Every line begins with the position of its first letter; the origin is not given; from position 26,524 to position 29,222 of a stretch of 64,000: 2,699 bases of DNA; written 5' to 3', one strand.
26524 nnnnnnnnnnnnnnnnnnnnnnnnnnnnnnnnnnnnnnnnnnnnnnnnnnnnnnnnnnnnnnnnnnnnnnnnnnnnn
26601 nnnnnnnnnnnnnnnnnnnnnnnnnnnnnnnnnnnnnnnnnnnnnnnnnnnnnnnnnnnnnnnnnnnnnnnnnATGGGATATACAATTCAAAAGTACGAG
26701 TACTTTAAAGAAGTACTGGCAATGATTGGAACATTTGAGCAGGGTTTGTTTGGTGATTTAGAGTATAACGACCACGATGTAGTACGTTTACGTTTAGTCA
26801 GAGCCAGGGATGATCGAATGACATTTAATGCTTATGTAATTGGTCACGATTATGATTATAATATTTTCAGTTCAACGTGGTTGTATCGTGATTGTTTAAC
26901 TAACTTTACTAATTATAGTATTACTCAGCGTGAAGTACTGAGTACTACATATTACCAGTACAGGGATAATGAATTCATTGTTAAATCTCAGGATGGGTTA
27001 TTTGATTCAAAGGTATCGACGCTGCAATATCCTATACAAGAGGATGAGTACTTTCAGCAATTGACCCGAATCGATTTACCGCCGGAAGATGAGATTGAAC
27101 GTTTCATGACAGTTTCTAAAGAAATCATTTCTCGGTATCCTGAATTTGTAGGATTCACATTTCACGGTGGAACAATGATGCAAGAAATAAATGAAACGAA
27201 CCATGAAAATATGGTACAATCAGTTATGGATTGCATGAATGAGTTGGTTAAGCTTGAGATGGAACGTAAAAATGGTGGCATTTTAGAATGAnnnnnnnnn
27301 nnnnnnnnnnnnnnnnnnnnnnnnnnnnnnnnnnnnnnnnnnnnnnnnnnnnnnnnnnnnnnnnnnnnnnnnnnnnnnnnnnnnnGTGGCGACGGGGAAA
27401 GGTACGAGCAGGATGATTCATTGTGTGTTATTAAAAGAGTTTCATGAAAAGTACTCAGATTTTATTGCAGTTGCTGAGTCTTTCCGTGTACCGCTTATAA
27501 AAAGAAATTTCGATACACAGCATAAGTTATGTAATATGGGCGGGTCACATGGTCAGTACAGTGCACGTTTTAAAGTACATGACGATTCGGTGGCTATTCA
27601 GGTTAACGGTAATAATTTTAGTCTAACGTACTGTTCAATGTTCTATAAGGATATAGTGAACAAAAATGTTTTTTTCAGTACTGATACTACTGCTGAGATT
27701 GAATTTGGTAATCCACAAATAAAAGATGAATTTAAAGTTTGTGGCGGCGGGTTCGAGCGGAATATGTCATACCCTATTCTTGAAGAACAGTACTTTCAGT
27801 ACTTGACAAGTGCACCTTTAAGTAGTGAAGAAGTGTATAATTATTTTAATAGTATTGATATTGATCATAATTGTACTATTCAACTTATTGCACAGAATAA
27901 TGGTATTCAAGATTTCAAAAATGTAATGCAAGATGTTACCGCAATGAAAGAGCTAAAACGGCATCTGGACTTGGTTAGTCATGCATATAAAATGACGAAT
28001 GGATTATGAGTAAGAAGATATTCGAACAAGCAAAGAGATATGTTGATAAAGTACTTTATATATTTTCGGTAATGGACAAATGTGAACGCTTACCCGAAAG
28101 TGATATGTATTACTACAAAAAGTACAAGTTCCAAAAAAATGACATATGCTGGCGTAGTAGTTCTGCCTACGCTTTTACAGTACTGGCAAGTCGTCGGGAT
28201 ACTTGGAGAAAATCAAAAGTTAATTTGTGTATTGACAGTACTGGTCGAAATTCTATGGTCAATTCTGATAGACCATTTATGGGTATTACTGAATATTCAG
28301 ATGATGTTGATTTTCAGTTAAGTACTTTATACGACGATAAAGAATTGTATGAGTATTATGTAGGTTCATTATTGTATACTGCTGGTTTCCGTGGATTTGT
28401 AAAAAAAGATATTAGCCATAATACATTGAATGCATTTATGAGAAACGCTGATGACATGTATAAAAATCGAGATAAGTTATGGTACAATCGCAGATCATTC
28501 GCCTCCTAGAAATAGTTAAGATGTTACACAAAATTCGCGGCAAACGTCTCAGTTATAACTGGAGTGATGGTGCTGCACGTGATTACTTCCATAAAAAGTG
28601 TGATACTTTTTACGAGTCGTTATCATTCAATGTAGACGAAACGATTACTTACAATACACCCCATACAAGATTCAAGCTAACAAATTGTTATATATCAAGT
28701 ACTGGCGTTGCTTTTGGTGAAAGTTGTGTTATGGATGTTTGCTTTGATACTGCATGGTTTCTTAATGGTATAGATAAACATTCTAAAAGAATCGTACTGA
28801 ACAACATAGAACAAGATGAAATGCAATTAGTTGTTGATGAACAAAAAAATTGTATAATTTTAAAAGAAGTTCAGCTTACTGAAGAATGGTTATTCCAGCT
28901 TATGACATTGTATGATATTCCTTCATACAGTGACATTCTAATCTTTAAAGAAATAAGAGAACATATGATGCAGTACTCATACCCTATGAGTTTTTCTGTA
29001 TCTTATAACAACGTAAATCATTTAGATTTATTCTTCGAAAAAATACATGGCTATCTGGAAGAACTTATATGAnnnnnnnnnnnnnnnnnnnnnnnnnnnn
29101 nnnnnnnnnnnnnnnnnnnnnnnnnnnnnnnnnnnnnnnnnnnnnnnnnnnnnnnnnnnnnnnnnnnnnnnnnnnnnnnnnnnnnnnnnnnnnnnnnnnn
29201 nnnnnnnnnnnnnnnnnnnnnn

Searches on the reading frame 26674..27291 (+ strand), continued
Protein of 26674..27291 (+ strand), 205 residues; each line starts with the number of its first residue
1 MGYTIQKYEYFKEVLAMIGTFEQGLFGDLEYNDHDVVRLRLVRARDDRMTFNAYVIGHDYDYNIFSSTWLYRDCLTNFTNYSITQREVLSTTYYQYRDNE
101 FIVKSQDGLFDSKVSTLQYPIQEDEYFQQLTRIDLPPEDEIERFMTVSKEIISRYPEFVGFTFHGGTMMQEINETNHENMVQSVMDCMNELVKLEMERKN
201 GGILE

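Call 48: predict_structure(alignment_id=A3)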
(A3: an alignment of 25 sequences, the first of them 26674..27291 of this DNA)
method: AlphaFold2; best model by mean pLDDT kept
length: 205 residues; sequences in the alignment: 25
mean_pLDDT: 90.6   pTM: 0.84
mean pLDDT of the five models: 90.6, 89.3, 88.8, 88.8, 88.6
residues with pLDDT >= 90: 150; 70-90: 47; 50-70: 8; < 50: 0
segments of 3 or more residues with pLDDT < 50: none
pLDDT, mean of each block of 10 residues (from residue 1): 77 96 94 92 93 94 95 77 81 92 88 93 94 90 94 94 91 92 96 95 82
secondary structure, 60 per line:
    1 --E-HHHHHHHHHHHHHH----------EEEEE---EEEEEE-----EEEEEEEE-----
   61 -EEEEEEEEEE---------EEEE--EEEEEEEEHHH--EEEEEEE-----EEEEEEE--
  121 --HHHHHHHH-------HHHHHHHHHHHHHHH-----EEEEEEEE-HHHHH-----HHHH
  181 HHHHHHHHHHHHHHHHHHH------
elements in order: H5-18 E29-33 E37-42 E48-55 E62-71 E81-84 E87-94 E100-106 E112-118 H123-130 H138-152 E158-165 H167-171 H177-199

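Call 55: fold_search(model_id=the predicted structure, library=viral)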
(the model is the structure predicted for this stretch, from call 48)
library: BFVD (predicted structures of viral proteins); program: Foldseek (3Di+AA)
matches with E <= 10: 969; with E <= 0.001: 14
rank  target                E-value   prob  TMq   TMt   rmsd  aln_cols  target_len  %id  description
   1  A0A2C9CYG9            1.1e-20  1.00  0.86  0.89   2.1       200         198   32  Uncharacterized protein [Yersinia phage fHe-Yen9-03]
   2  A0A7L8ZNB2            1.0e-09  1.00  0.61  0.63   4.2       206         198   19  Uncharacterized protein [Erwinia phage pEa_SNUABM_47]
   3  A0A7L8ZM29            5.7e-08  1.00  0.62  0.67   4.1       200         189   13  Uncharacterized protein [Erwinia phage pEa_SNUABM_47]
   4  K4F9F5                1.3e-07  1.00  0.50  0.52   7.4       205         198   16  Uncharacterized protein [Cronobacter phage vB_CsaM_GAP32]
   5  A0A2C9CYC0            2.6e-07  1.00  0.52  0.53   5.6       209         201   17  Uncharacterized protein [Yersinia phage fHe-Yen9-03]
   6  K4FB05                4.8e-07  1.00  0.44  0.49   6.6       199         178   14  Uncharacterized protein [Cronobacter phage vB_CsaM_GAP32]
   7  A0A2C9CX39            9.9e-06  1.00  0.45  0.45   8.4       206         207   10  Uncharacterized protein [Yersinia phage fHe-Yen9-04]
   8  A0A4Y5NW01            2.0e-05  1.00  0.45  0.46   6.5       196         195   10  (no name in the UniProt tables at hand)
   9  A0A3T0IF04            4.8e-05  1.00  0.40  0.41   7.6       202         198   12  (no name in the UniProt tables at hand)
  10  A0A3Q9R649            3.3e-04  1.00  0.42  0.40   7.9       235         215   12  (no name in the UniProt tables at hand)
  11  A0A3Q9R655            3.5e-04  1.00  0.40  0.45   9.6       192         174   12  (no name in the UniProt tables at hand)
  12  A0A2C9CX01            4.8e-04  1.00  0.43  0.46   6.5       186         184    8  Uncharacterized protein [Yersinia phage fHe-Yen9-04]
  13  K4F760                6.1e-04  1.00  0.45  0.50   7.0       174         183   13  Uncharacterized protein [Cronobacter phage vB_CsaM_GAP32]
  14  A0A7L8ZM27            7.3e-04  1.00  0.47  0.50   6.1       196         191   15  Uncharacterized protein [Erwinia phage pEa_SNUABM_47]
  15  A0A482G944            1.8e-03  0.97  0.38  0.35   9.9       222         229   13  (no name in the UniProt tables at hand)
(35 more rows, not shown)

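Call 59: fold_search(model_id=the predicted structure, library=pdb)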
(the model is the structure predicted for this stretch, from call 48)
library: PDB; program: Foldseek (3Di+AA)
matches with E <= 10: 687; with E <= 0.001: 0
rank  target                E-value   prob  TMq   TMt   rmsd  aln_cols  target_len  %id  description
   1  8ham_K                1.6e-02  0.08  0.14  0.08  19.1       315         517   10  Cryo-EM structure of the CBP catalytic core bound to the H4K12acK16ac nucleosome, class 2 (released 2023-05-17)
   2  3f0l                  3.2e-02  0.20  0.21  0.18  17.8       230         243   13  Crystal structure of oxidized D105N Synechocystis sp. PcyA (released 2009-10-13)
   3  6man_A                3.2e-02  0.11  0.16  0.10  18.4       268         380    8  Crystal structure of a DnaN sliding clamp DNA polymerase III subunit beta from Rickettsia bellii RML369-C (released 2018-09-05)
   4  4qcd                  4.3e-02  0.11  0.16  0.14  18.0       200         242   14  Neutron crystal structure of phycocyanobilin:ferredoxin oxidoreductase in complex with biliverdin IXalpha at room temper (released 2015-04-29)
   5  8hal_K                5.5e-02  0.06  0.14  0.08  20.2       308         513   10  Cryo-EM structure of the CBP catalytic core bound to the H4K12acK16ac nucleosome, class 1 (released 2023-05-17)
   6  3ajg_B                6.5e-02  0.16  0.21  0.19  18.3       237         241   11  Crystal structure of PcyA V225D-biliverdin IX alpha complex (released 2011-03-16)
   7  8han_K                9.4e-02  0.04  0.14  0.08  20.1       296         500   10  Cryo-EM structure of the CBP catalytic core bound to the H4K12acK16ac nucleosome, class 3 (released 2023-05-17)
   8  6pgu_B                1.1e-01  0.05  0.13  0.10  19.4       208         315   10  Crystal structure of the p300 acetyltransferase domain with allosteric inhibitor CPI-076 and CoA (released 2019-10-23)
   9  8hag_K                1.1e-01  0.04  0.15  0.08  21.1       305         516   10  Cryo-EM structure of the p300 catalytic core bound to the H4K12acK16ac nucleosome, class 1 (3.2 angstrom resolution) (released 2023-05-17)
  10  9h02                  1.1e-01  0.04  0.13  0.10  22.3       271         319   10  Crystal structure of human CREBBP histone acetyltransferase domain in complex with a bisubstrate inhibitor, Lys-CoA (released 2025-10-15)
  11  8hah_K                1.3e-01  0.04  0.14  0.08  19.6       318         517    9  Cryo-EM structure of the p300 catalytic core bound to the H4K12acK16ac nucleosome, class 2 (3.9 angstrom resolution) (released 2023-05-17)
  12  8cnd                  1.3e-01  0.04  0.12  0.07  20.5       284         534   10  Crystal structure of CREBBP-Y1482N histone acetyltransferase domain in complex with a bisubstrate inhibitor, Lys-CoA (released 2024-03-06)
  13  9npg_F                1.4e-01  0.13  0.15  0.19  13.3       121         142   12  X-ray crystal structure of recombinant Can f 1-C100S in complex with human IgE mAb 12F3 Fab (released 2025-08-27)
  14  1yqf_E                1.4e-01  0.08  0.16  0.18  18.2       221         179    8  Hypothetical protein from leishmania major unknown function sequence homologue to human p32 protein (released 2005-02-22)
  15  6hdt_B                1.5e-01  0.10  0.15  0.21  14.5       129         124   10  crystal structure of short afifavidin - biotin complex (released 2018-11-14)
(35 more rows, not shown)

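Call 67: search_protein_families(library=ncbifam, proteins=[window:26674-27291:+], max_evalue=1)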
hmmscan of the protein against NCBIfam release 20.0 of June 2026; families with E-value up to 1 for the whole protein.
window:26674-27291:+ (205 aa): 0 families

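Call 114: find_encoding_contigs(protein=P0024, flank=10000, max_places=2)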
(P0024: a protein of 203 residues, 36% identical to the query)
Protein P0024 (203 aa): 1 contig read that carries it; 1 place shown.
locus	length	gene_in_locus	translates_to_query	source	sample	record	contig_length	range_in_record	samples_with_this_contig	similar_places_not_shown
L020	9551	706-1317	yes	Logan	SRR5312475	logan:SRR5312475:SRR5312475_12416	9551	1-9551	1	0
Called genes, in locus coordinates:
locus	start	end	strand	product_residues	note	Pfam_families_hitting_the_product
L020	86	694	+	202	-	-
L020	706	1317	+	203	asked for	-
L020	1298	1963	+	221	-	-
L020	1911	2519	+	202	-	-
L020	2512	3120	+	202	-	-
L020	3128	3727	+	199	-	-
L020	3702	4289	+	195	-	-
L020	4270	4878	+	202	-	-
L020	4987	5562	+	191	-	-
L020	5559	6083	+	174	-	-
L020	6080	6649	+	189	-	-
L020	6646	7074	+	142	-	-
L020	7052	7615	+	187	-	-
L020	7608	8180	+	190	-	-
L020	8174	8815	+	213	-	-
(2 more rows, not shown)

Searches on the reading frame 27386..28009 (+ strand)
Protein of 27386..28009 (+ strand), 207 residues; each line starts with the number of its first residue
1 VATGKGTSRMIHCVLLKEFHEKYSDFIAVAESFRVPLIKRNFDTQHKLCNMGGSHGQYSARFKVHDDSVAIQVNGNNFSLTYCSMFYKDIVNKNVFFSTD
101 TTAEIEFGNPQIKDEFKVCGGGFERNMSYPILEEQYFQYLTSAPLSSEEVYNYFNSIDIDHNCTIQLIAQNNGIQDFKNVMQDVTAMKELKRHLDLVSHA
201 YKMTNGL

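Call 4: search_protein_families(library=pfam, proteins=[window:27386-28009:+], max_evalue=1)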
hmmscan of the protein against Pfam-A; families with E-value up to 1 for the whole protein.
window:27386-28009:+ (207 aa): 0 families

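Call 5: search_protein_families(library=phrogs, proteins=[window:27386-28009:+], max_evalue=0.1)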
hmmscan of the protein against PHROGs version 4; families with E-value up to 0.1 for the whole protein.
window:27386-28009:+ (207 aa): 2 families
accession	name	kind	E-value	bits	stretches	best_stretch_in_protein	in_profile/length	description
phrog_24375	-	unknown function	2.9e-112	374.2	1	10-207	1-198/198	-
phrog_27532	-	unknown function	0.00038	21.1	1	77-155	66-151/209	-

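Call 67: search_protein_families(library=ncbifam, proteins=[window:27413-28009:+], max_evalue=1)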
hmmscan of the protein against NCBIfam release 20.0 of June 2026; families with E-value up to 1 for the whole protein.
window:27413-28009:+ (198 aa): 0 families

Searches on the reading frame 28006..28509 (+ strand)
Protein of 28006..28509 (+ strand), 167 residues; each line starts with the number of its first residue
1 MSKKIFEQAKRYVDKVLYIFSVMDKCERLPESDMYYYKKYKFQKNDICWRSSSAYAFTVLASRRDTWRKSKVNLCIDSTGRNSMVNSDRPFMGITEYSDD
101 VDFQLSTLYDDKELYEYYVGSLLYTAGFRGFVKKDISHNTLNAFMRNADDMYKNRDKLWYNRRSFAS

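Call 4: search_protein_families(library=pfam, proteins=[window:28006-28509:+], max_evalue=1)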
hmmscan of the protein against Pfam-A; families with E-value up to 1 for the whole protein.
window:28006-28509:+ (167 aa): 0 families

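Call 5: search_protein_families(library=phrogs, proteins=[window:28006-28509:+], max_evalue=0.1)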
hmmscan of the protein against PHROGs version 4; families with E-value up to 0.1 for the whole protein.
window:28006-28509:+ (167 aa): 3 families
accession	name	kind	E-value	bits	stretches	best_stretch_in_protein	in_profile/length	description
phrog_22368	-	unknown function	1.8e-89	299.4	1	1-167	1-170/170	-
phrog_30243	-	unknown function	0.018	15.7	1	75-141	120-185/200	-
phrog_4353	-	unknown function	0.086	13.9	0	134-158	26-50/74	-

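Call 67: search_protein_families(library=ncbifam, proteins=[window:28006-28509:+], max_evalue=1)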
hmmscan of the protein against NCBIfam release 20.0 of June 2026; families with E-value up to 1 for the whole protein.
window:28006-28509:+ (167 aa): 0 families

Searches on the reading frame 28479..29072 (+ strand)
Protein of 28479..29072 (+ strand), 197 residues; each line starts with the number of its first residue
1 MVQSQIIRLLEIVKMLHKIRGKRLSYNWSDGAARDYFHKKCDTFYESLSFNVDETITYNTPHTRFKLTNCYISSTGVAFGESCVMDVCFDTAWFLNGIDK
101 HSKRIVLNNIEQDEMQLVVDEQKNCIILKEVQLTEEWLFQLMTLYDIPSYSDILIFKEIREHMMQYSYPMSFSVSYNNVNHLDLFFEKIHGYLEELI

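Call 4: search_protein_families(library=pfam, proteins=[window:28479-29072:+], max_evalue=1)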
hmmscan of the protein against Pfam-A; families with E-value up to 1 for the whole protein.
window:28479-29072:+ (197 aa): 1 family
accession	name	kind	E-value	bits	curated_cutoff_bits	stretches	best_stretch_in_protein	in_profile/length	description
PF13173.12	AAA_14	-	0.14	12.6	27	1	101-154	41-94/129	AAA domain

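Call 5: search_protein_families(library=phrogs, proteins=[window:28479-29072:+], max_evalue=0.1)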
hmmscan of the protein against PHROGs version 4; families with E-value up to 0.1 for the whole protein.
window:28479-29072:+ (197 aa): 3 families
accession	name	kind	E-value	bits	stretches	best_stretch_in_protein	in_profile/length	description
phrog_23379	-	unknown function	1e-108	362.2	1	7-196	5-194/195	-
phrog_30548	-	unknown function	0.015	16.3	0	117-166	87-135/146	-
phrog_30815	-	unknown function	0.07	14.3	0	94-127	31-64/75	-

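Call 67: search_protein_families(library=ncbifam, proteins=[window:28521-29072:+], max_evalue=1)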
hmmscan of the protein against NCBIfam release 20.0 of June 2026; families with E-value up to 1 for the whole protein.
window:28521-29072:+ (183 aa): 0 families

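Call 87: find_homologous_proteins(query=A6, max_evalue=0.1)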
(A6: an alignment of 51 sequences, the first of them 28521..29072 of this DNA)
Query A6 (51 sequences) (183 aa, profile of the alignment): 10 proteins with E <= 0.1 among 655 candidates.
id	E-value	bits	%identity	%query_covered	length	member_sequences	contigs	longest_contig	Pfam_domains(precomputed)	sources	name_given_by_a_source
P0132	9.9e-12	64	100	100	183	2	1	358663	-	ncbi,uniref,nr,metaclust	ncbi:hypothetical protein GAP32_054 [Cronobacter phage vB_CsaM_GAP32]|uniref:Uncharacterized protein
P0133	5.4e-7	48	60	99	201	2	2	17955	-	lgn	-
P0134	2.3e-6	46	29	28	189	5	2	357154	-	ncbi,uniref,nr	ncbi:hypothetical protein FDH34_gp049 [Serratia phage BF]|uniref:Uncharacterized protein n=2 Tax=Ene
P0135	4.9e-6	45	26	26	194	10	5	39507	-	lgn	-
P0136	5.1e-6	45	57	8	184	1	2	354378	-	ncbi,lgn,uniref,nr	ncbi:hypothetical protein [Yersinia phage fHe-Yen9-04]|uniref:Uncharacterized protein n=2 Tax=Enelad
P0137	8.6e-5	41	60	99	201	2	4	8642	-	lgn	-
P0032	5.5e-4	38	57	99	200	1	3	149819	-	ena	-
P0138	9.6e-4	38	58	99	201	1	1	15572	-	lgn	-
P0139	1.4e-3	37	57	99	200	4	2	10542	-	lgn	-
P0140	2.2e-3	36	33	11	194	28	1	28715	-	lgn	-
